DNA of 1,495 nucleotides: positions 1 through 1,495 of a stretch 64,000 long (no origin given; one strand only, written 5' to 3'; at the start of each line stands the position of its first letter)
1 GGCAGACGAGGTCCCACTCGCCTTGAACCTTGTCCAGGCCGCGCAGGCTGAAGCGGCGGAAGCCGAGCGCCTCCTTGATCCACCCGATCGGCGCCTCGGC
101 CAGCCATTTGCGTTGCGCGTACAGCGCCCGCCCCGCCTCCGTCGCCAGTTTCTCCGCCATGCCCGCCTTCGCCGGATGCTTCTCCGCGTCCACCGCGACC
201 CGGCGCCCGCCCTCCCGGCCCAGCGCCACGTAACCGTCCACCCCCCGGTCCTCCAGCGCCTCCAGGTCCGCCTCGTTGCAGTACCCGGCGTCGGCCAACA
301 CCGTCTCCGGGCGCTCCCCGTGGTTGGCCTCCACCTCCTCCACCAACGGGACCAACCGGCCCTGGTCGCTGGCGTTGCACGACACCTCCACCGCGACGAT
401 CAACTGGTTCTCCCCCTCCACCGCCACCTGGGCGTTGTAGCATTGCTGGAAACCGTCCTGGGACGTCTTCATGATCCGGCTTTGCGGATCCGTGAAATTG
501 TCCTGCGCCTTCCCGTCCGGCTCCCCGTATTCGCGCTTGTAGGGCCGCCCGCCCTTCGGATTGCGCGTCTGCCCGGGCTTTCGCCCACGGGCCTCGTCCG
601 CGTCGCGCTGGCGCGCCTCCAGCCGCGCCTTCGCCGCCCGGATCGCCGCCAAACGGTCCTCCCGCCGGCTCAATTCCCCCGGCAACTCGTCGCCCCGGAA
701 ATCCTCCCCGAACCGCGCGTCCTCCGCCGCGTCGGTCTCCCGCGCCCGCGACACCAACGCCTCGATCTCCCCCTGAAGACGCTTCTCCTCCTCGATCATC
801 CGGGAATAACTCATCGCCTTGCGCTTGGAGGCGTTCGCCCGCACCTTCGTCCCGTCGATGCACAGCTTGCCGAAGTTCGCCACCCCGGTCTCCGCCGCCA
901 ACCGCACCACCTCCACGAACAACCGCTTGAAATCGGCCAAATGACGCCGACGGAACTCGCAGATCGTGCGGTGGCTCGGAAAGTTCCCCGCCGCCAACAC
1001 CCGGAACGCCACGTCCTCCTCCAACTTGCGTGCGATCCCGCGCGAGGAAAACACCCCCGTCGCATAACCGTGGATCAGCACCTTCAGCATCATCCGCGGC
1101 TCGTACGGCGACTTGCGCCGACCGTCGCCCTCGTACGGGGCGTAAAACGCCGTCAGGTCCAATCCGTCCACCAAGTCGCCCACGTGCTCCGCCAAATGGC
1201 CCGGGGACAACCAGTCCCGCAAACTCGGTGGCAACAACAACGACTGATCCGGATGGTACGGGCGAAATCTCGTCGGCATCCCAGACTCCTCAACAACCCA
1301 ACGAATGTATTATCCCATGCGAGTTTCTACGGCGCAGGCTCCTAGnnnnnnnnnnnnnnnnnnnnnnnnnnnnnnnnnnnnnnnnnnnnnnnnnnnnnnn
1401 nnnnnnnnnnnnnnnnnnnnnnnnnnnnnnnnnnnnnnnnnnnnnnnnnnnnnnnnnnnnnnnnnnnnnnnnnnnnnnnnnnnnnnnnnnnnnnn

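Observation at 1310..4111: Defence-type SNF2 helicase (DrmD-like) whose 3' end abuts an IS1182-family element; the rest of its system may lie off-window or be lost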

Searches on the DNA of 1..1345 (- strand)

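Call 77: search_dna_similar(query=window:1-1345:-, collection=plasmids, mode=distant, max_rows=10)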
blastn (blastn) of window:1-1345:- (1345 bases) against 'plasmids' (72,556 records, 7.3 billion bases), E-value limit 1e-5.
Records with a match: 2016; places in all: 2133; records where one place covers at least 80% of the query: 920.
Best place of each record, by identity: 80-90% 1; 60-80% 2015.
By first word of the organism name: Klebsiella 1388; Enterobacter 146; Escherichia 138; Citrobacter 135; Pseudomonas 62; Serratia 31; Aeromonas 29; Proteus 20; Raoultella 19; Morganella 13; and 21 more.
By predicted mobility (MOB-suite, as given by PLSDB): conjugative 1195; mobilizable 526; non-mobilizable 295.
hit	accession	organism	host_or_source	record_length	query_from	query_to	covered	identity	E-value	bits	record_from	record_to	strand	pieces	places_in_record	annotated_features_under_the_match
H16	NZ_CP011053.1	Halomonas sp. KO116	Nile Delta Mediterranean Sea surface ...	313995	169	1343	87%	66.7%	1e-71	279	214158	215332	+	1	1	IS1182 family transposase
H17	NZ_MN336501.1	Pseudomonas aeruginosa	-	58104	185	1344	86%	64.3%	2e-43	186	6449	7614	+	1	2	IS1182-like element ISKpn6 family transposase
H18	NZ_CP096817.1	Klebsiella pneumoniae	Homo sapiens,urine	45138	185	1344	86%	64.2%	2e-43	186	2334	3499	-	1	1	IS1182-like element ISKpn6 family transposase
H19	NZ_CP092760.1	Klebsiella pneumoniae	Homo sapiens,blood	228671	185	1344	86%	64.2%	7e-42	179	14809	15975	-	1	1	none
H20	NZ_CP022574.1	Klebsiella pneumoniae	Homo sapiens,rectal swab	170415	185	1344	86%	64.1%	2e-42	181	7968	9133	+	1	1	IS1182-like element ISKpn6 family transposase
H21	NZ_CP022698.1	Citrobacter farmeri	Homo sapiens,Rectal swab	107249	185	1344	86%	64.1%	2e-42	181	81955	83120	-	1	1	IS1182-like element ISKpn6 family transposase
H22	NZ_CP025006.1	Klebsiella pneumoniae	Homo sapiens,Sacral swab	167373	185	1344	86%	64.1%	2e-42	181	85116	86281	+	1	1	IS1182-like element ISKpn6 family transposase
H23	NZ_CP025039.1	Klebsiella pneumoniae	Homo sapiens,urine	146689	185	1344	86%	64.1%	2e-42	181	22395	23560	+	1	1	IS1182-like element ISKpn6 family transposase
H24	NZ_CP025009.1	Klebsiella pneumoniae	Homo sapiens,urine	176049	185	1344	86%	64.1%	2e-42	181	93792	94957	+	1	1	IS1182-like element ISKpn6 family transposase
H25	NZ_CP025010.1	Klebsiella pneumoniae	Homo sapiens,urine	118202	185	1344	86%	64.1%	2e-42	181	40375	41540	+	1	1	IS1182-like element ISKpn6 family transposase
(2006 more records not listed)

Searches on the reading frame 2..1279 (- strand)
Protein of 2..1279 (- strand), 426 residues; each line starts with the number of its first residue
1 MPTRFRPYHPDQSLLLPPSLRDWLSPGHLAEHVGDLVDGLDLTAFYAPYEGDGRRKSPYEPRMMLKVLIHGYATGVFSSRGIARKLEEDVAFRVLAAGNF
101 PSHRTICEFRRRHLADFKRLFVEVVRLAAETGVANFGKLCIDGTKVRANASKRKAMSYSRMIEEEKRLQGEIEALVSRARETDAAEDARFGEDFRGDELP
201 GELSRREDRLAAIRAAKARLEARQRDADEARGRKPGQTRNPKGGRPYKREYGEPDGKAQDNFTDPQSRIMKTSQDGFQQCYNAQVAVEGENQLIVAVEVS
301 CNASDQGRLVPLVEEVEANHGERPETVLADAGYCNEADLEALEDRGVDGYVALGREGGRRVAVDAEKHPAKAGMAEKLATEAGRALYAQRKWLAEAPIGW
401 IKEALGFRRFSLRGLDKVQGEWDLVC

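Call 7: search_protein_families(library=ncbifam, proteins=[window:2-1279:-], max_evalue=0.001)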
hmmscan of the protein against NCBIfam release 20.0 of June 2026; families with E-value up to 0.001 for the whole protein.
window:2-1279:- (426 aa): 7 families
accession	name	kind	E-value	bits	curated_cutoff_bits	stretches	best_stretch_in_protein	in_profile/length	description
NF033551.1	transpos_IS1182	equivalog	1.3e-104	350.8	270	2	7-355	1-343/488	IS1182 family transposase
NF033581.1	transpos_IS5_4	equivalog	9.8e-14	51.4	140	1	53-424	27-277/285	IS5 family transposase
NF033593.1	transpos_ISNCY_1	equivalog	1e-11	44.2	325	1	287-419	307-427/444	ISNCY family transposase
NF033580.1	transpos_IS5_3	equivalog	9.6e-06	25.3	110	0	283-356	130-203/258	IS5 family transposase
NF033592.1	transpos_IS4_1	equivalog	0.0002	20.6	115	0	53-161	21-131/332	IS4 family transposase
NF033539.1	transpos_IS1380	equivalog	0.00031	19.5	180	0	279-370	158-254/419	IS1380 family transposase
NF033579.1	transpos_IS5_2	equivalog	0.00094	18.7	140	0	279-408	138-265/289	IS5 family transposase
